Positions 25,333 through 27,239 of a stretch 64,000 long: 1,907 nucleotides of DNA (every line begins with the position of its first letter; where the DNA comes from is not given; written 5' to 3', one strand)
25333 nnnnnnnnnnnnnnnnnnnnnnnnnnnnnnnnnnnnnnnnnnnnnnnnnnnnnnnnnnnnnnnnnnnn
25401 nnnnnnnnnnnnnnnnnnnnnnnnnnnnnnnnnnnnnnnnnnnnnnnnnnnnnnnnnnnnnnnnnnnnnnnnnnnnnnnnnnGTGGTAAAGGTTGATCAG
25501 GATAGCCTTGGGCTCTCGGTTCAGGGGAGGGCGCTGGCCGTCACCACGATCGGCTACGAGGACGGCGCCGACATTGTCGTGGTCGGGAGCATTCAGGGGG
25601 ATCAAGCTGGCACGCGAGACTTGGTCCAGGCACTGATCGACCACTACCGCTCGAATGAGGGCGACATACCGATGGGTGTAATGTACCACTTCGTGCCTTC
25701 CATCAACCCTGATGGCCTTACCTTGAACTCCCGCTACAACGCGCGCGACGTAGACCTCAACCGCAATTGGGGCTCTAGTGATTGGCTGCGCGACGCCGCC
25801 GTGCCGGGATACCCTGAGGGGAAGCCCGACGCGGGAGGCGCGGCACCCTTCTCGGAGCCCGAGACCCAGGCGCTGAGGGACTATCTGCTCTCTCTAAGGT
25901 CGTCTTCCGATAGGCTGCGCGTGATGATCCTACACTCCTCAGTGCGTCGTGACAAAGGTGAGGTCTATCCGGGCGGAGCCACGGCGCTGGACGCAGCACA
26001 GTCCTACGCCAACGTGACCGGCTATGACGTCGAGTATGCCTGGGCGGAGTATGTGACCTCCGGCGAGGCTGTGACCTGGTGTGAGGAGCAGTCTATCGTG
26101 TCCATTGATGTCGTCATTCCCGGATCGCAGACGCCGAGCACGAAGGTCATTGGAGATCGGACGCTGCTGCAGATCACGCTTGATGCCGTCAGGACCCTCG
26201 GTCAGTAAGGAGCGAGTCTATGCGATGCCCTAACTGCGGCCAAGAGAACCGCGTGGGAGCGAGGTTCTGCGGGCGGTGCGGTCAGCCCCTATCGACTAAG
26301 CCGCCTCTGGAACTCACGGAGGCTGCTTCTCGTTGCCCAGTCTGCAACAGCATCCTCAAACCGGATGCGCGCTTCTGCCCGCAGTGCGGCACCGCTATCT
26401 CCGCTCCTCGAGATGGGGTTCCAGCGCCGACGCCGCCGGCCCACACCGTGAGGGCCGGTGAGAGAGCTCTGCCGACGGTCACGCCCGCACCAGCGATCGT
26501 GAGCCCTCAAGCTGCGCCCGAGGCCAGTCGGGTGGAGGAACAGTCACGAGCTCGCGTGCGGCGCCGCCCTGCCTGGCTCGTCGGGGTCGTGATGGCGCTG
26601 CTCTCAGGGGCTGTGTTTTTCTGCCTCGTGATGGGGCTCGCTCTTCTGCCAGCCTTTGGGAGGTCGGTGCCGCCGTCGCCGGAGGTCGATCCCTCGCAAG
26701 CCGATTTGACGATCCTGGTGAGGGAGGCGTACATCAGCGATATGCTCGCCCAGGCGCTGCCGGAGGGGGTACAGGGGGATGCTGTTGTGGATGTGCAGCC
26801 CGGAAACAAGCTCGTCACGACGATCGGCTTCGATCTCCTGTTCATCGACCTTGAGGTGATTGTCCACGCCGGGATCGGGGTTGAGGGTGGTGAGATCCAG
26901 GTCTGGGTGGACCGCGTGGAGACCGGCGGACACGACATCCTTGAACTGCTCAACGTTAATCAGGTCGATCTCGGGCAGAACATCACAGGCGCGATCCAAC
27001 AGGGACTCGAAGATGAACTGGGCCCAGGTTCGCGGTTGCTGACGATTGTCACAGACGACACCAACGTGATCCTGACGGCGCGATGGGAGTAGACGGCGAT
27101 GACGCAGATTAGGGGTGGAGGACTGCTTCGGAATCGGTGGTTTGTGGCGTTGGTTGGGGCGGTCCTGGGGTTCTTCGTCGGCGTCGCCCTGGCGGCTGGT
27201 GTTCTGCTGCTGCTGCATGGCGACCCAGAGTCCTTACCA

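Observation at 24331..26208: Active Ser/Thr kinase whose extracellular sensor is an M14 carboxypeptidase fold with both N-terminal zinc ligands mutated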

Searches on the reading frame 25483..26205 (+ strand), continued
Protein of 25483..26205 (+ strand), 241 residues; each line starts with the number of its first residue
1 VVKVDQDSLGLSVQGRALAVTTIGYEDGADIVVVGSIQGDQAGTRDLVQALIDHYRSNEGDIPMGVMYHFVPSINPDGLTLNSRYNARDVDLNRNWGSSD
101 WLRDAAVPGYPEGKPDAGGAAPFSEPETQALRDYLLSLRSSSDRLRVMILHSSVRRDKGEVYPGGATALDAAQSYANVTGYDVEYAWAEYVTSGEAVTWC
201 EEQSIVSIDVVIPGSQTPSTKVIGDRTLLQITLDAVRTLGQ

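Call 26: fold_search(model_id=the predicted structure, library=pdb)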
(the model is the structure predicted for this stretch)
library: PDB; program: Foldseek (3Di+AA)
matches with E <= 10: 1594; with E <= 0.001: 156
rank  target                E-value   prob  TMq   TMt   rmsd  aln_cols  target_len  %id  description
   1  3v38                  1.2e-14  1.00  0.75  0.57   5.2       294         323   18  Carboxypeptidase T mutant L254N (released 2012-12-19)
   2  1obr                  1.4e-14  1.00  0.75  0.57   4.4       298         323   19  CARBOXYPEPTIDASE T (released 1997-01-11)
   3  8qvo                  1.8e-14  1.00  0.76  0.58   5.0       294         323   18  L211Q, L254N, T262G mutant of carboxypeptidase T from Thermoactinomyces vulgaris (released 2024-01-17)
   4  3prt                  2.9e-14  1.00  0.77  0.59   4.0       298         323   18  Mutant of the Carboxypeptidase T (released 2011-11-30)
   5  7aqp                  3.3e-14  1.00  0.74  0.56   5.2       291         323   18  T262S, A251S, L254S, L211Q mutant of carboxypeptidase T from Thermoactinomyces vulgaris (released 2020-12-02)
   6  7eqx_C                3.5e-14  1.00  0.69  0.57   5.5       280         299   19  Crystal structure of an Aedes aegypti procarboxypeptidase B1 (released 2021-11-10)
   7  5hxd_A                5.4e-14  1.00  0.70  0.71   4.2       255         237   19  Crystal structure of murein-tripeptide amidase MpaA from Escherichia coli O157 (released 2017-02-08)
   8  4axv                  8.9e-14  1.00  0.63  0.63   4.9       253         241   21  Biochemical and structural characterization of the MpaA amidase as part of a conserved scavenging pathway for peptidogly (released 2012-09-26)
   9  3lms_A                1.1e-13  1.00  0.70  0.56   5.2       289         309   16  Structure of human activated thrombin-activatable fibrinolysis inhibitor, TAFIa, in complex with tick-derived funnelin (released 2010-02-16)
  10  1jqg                  1.3e-13  1.00  0.69  0.42   6.3       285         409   19  Crystal Structure of the Carboxypeptidase A from Helicoverpa Armigera (released 2002-08-07)
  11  6f79                  1.5e-13  1.00  0.75  0.57   5.1       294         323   18  Carboxypeptidase T mutant L211Q with Sulphamoil Arginine (released 2018-08-15)
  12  1dtd_A                1.7e-13  1.00  0.68  0.55   5.5       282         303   20  CRYSTAL STRUCTURE OF THE COMPLEX BETWEEN THE LEECH CARBOXYPEPTIDASE INHIBITOR AND THE HUMAN CARBOXYPEPTIDASE A2 (LCI-C (released 2000-07-12)
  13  1ee3                  2.0e-13  1.00  0.70  0.57   5.6       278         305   17  Cadmium-substituted bovine pancreatic carboxypeptidase A (alfa-form) at pH 7.5 and 2 mM chloride in monoclinic crystal f (released 2002-06-26)
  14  4uee_B                2.7e-13  1.00  0.72  0.58   5.4       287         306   18  Crystal structure of the human CARBOXYPEPTIDASE A1 in complex with the PHOSPHINIC INHIBITOR Acetyl-Leu-Ala-Y(PO2CH2)-h (released 2016-01-20)
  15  5hxd_B                3.7e-13  1.00  0.68  0.69   4.1       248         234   19  Crystal structure of murein-tripeptide amidase MpaA from Escherichia coli O157 (released 2017-02-08)
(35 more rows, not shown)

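Call 38: search_protein_representatives(protein=window:25483-26205:+)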
Query: 241 residues. Proteins with E-value up to 0.001 (for the whole library): 2767; up to 1e-10: 823; up to 1e-30: 56. The best 150 are listed.
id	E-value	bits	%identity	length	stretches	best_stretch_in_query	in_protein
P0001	5.8e-91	320.7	62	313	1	4-237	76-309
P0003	1.4e-85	303.0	56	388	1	6-240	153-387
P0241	5.3e-83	294.6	56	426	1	7-239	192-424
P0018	3.1e-75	269.2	54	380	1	8-236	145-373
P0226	1.7e-74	266.8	55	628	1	7-235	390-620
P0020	3.4e-74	265.8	55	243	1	8-237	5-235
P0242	1.1e-73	264.1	54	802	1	9-240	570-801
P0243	3.1e-69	249.6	55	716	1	7-221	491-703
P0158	9.1e-65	235.0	53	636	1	7-216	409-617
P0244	3.6e-63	229.7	53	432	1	7-220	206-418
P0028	8.9e-58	212.1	51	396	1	8-220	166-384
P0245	1.1e-57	211.8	47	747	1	3-217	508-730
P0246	4.2e-57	209.9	51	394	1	7-228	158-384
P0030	1.4e-56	208.2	49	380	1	3-229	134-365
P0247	5.1e-56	206.3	50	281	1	6-228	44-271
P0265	1.8e-34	135.8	37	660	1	9-238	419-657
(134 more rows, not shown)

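Call 47: search_solved_structures(query=A2, max_evalue=0.001, show_alignments=4)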
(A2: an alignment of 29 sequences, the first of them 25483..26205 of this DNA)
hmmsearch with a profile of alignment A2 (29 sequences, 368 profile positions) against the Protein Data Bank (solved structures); distinct sequences matched with E-value up to 0.001: 36.
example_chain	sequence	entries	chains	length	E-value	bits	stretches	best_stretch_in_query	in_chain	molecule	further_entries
5hxd_A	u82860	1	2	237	8.1e-14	55.1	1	191-264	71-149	Protein MpaA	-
4axv_A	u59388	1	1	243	5.3e-13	52.4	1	186-338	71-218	MPAA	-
1uwy_A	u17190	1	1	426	2.2e-09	40.5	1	123-234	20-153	CARBOXYPEPTIDASE M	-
2nsm_A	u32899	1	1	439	3.1e-09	40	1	128-221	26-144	Carboxypeptidase N catalytic chain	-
4a37_A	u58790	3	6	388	3.7e-09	39.8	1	129-221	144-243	METALLO-CARBOXYPEPTIDASE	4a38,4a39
6f6q_A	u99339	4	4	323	5.5e-09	39.2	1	124-328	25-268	Carboxypeptidase T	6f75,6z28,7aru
3v38_A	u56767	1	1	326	5.7e-09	39.2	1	124-328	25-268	Carboxypeptidase T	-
3l2n_A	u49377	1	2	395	6.3e-09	39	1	123-232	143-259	Peptidase M14, carboxypeptidase A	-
6f79_A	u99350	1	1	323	6.5e-09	39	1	124-328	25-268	Carboxypeptidase T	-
7aqp_A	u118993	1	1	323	8.4e-09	38.6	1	124-328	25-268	Carboxypeptidase T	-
3qnv_A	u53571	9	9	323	1.3e-08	38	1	124-328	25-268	Carboxypeptidase T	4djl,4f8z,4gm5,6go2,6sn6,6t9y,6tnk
1obr_A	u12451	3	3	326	1.3e-08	38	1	124-328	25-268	CARBOXYPEPTIDASE T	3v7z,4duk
8qvo_A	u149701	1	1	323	1.5e-08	37.8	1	124-328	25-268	Carboxypeptidase T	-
3k2k_A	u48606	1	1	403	3.9e-08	36.4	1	122-232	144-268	putative carboxypeptidase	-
1h8l_A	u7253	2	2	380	7.4e-08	35.5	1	128-223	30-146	CARBOXYPEPTIDASE GP180 RESIDUES 503-882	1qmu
7eqx_C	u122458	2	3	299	2.2e-07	34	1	126-266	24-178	Carboxypeptidase B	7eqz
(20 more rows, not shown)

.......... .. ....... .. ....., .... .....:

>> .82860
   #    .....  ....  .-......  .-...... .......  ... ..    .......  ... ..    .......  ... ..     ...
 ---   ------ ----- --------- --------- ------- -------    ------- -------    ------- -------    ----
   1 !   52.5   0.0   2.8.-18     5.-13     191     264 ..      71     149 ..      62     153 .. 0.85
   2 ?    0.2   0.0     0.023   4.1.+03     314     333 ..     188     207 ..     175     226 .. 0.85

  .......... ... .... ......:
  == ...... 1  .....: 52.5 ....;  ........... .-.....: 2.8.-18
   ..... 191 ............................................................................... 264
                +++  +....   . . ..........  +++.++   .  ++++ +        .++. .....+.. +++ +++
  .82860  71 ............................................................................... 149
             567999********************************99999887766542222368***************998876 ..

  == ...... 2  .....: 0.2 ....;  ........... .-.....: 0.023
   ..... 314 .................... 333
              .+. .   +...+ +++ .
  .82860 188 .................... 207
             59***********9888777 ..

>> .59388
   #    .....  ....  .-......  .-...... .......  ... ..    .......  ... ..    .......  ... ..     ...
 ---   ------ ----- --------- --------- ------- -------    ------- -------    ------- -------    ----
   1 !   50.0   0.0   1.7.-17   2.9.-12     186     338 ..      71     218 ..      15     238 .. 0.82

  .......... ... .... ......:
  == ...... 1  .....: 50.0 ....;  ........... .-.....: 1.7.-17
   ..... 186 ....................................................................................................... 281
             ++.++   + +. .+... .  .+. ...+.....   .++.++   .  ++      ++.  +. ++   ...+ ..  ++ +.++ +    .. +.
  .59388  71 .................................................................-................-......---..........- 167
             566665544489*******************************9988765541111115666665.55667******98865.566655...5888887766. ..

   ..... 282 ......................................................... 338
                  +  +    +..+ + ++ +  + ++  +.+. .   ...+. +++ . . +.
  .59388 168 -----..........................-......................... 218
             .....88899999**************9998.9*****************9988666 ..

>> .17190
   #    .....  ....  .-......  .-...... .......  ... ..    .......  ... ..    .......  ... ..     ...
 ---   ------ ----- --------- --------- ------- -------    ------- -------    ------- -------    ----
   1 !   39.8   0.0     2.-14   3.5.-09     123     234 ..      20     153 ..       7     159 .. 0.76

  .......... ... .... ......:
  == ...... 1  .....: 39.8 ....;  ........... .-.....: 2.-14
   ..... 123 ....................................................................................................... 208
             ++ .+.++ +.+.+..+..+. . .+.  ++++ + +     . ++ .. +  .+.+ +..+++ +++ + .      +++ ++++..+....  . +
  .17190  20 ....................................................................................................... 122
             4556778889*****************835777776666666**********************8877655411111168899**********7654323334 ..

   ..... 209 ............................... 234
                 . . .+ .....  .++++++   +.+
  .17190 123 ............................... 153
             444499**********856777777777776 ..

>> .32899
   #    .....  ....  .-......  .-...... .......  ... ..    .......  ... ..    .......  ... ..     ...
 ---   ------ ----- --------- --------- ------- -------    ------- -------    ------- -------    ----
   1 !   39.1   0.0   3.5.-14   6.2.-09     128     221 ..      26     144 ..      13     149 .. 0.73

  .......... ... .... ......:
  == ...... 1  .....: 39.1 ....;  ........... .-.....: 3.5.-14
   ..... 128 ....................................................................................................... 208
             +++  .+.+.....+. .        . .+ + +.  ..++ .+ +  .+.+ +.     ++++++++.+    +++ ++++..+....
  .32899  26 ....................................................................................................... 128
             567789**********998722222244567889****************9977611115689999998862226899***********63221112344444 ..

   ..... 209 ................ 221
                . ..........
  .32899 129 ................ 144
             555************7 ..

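Call 55: find_encoding_contigs(protein=P0002, flank=6000, max_places=1)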
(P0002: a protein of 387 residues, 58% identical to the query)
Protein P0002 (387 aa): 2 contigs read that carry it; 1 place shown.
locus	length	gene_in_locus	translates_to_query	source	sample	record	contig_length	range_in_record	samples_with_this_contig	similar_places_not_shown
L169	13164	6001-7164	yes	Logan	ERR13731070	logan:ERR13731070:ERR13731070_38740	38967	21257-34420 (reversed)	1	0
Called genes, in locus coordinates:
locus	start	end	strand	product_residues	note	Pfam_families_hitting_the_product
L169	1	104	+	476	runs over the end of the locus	PF14338:Mrr_N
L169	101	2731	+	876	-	PF08665:PglZ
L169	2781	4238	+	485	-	PF20442:BrxL_N, PF13337:BrxL_ATPase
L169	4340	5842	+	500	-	PF18731:HEPN_Swt1 (weak)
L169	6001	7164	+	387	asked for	PF00246:Peptidase_M14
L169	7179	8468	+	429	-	PF00246:Peptidase_M14, PF01476:LysM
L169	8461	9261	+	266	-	PF03734:YkuD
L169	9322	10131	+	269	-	-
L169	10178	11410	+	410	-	PF03781:FGE-sulfatase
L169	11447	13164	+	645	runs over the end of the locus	PF00933:Glyco_hydro_3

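Call 56: find_encoding_contigs(protein=P0006, flank=6000, max_places=1)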
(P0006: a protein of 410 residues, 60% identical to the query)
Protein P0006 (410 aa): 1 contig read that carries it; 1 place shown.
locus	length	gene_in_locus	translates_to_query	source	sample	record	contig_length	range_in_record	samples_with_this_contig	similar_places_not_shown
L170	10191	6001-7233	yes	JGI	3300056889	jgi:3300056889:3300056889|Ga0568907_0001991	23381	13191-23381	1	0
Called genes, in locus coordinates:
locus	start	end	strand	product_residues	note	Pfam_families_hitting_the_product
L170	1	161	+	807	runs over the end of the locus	PF28492:Beta_helix_4 (faint), PF13229:Beta_helix (faint)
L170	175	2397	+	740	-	PF00498:FHA, PF00005:ABC_tran, PF13304:AAA_21 (weak), PF01061:ABC2_membrane, PF12698:ABC2_membrane_3 (weak)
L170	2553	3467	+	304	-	PF17032:Zn_ribbon_15 (faint), PF18912:DZR_2 (faint), PF12773:DZR, PF13240:Zn_Ribbon_1 (weak), PF13248:Zn_ribbon_3 (weak), PF12773:DZR, PF13240:Zn_Ribbon_1 (weak), PF13248:Zn_ribbon_3 (weak), +3 more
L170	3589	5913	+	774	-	-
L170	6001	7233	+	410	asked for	PF12773:DZR, PF13240:Zn_Ribbon_1 (weak), PF13248:Zn_ribbon_3 (weak), PF00246:Peptidase_M14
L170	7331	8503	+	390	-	PF00246:Peptidase_M14, PF01476:LysM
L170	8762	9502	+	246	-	PF12773:DZR, PF13240:Zn_Ribbon_1 (weak), PF08239:SH3_3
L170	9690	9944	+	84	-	-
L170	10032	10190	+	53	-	?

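Call 57: find_encoding_contigs(protein=P0265, flank=6000, max_places=1)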
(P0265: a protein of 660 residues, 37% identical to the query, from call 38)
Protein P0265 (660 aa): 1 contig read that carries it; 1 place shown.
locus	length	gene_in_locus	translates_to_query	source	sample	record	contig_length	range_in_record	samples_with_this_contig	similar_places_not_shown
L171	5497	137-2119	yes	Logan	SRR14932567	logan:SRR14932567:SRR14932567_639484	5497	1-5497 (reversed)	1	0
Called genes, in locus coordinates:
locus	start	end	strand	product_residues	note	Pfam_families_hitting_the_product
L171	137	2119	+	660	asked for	PF00069:Pkinase, PF07714:PK_Tyr_Ser-Thr, PF03109:ABC1 (weak), PF00246:Peptidase_M14, PF24827:AstE_AspA_cat (faint)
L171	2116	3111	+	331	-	PF00246:Peptidase_M14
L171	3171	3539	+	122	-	-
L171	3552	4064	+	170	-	PF20660:DUF6812 (weak)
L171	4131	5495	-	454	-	?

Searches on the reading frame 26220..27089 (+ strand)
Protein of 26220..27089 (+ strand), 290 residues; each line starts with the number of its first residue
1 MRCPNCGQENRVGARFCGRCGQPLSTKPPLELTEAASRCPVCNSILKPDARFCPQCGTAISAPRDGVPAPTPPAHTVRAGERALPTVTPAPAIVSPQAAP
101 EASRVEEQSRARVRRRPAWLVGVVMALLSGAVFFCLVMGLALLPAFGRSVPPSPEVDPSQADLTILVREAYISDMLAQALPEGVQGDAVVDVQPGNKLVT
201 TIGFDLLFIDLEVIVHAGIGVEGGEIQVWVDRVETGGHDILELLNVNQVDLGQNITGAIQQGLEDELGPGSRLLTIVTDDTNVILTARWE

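Call 3: search_protein_families(library=pfam, proteins=[window:26220-27089:+], max_evalue=1)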
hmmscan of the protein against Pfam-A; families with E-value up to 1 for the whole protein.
window:26220-27089:+ (290 aa): 20 families
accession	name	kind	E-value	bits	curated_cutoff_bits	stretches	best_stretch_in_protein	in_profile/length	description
PF13240.11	Zn_Ribbon_1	-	7.2e-15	54.7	25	2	3-24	2-23/23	zinc-ribbon domain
PF12773.13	DZR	-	6.4e-14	52.3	27.3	1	3-57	1-45/45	Double zinc ribbon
PF13248.11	Zn_ribbon_3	-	1.2e-11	44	27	2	2-24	4-26/26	zinc-ribbon domain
PF24460.1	DUF7575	-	1.5e-08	34.3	28.5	2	2-24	5-27/28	Domain of unknown function (DUF7575)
PF24463.1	DUF7577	-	3.6e-07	30.1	28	1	2-24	4-26/27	Domain of unknown function (DUF7577)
PF09297.16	Zn_ribbon_NUD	-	5.3e-05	23.3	24.8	2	15-25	4-14/32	NADH pyrophosphatase zinc ribbon domain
PF14803.11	Zn_ribbon_Nudix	-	7.2e-05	23.1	25.6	2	15-45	1-31/34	Nudix N-terminal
PF17032.10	Zn_ribbon_15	-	0.00012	23.3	28.9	1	36-57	52-73/73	zinc-ribbon family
PF18912.6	DZR_2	-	0.00021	21.5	27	2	37-60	8-31/56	Double zinc ribbon domain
PF10571.15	UPF0547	-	0.018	15.6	29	1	39-57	3-21/26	Uncharacterised protein family UPF0547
PF07191.17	Zn_ribbon_6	-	0.018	15.5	25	0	17-60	3-39/67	Double zinc ribbon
PF10005.14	Zn_ribbon_DZR_6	-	0.029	15.5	23.4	0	2-28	3-29/93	zinc-ribbon domain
PF14446.12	Prok-RING_1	-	0.036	14.5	29.1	1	37-59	5-29/54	Prokaryotic RING finger family 1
PF04828.22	GFA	-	0.039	14.5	24.3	0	49-80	70-97/115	Glutathione-dependent formaldehyde-activating enzyme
PF22747.2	Zn_ribbon_DUF2089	-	0.052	14.1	27.6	1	39-61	1-23/32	DUF2089 zinc ribbon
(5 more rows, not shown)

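Call 4: search_protein_families(library=ncbifam, proteins=[window:26220-27089:+], max_evalue=1)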
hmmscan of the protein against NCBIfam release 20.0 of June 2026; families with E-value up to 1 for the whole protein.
window:26220-27089:+ (290 aa): 7 families
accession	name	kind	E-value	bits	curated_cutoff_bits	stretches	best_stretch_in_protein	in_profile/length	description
NF045510.1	4Cys_prefix_kin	domain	0.00041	20.5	24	1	4-24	5-26/26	4-Cys prefix domain-containing protein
NF049953.1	ribbon_DG_selen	exception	0.00066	19.6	130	2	3-24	8-29/172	zinc ribbon-containing (seleno)protein DG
NF011149.0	PRK14559.1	equivalog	0.00071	18.4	374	1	2-61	3-52/642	serine/threonine phosphatase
NF053815.1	teico_TcaA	equivalog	0.0051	15.7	550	0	37-62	2-27/463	membrane-associated protein TcaA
NF041525.1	HrpD5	equivalog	0.074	12.5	300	1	94-177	99-180/314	HrpD5 family protein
NF053632.1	heli_RadD_YejH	equivalog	0.091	11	720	1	2-25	431-454/573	DNA repair helicase RadD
NF005651.0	PRK07418.1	subfamily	0.53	8.4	942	0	27-59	584-616/617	acetolactate synthase large subunit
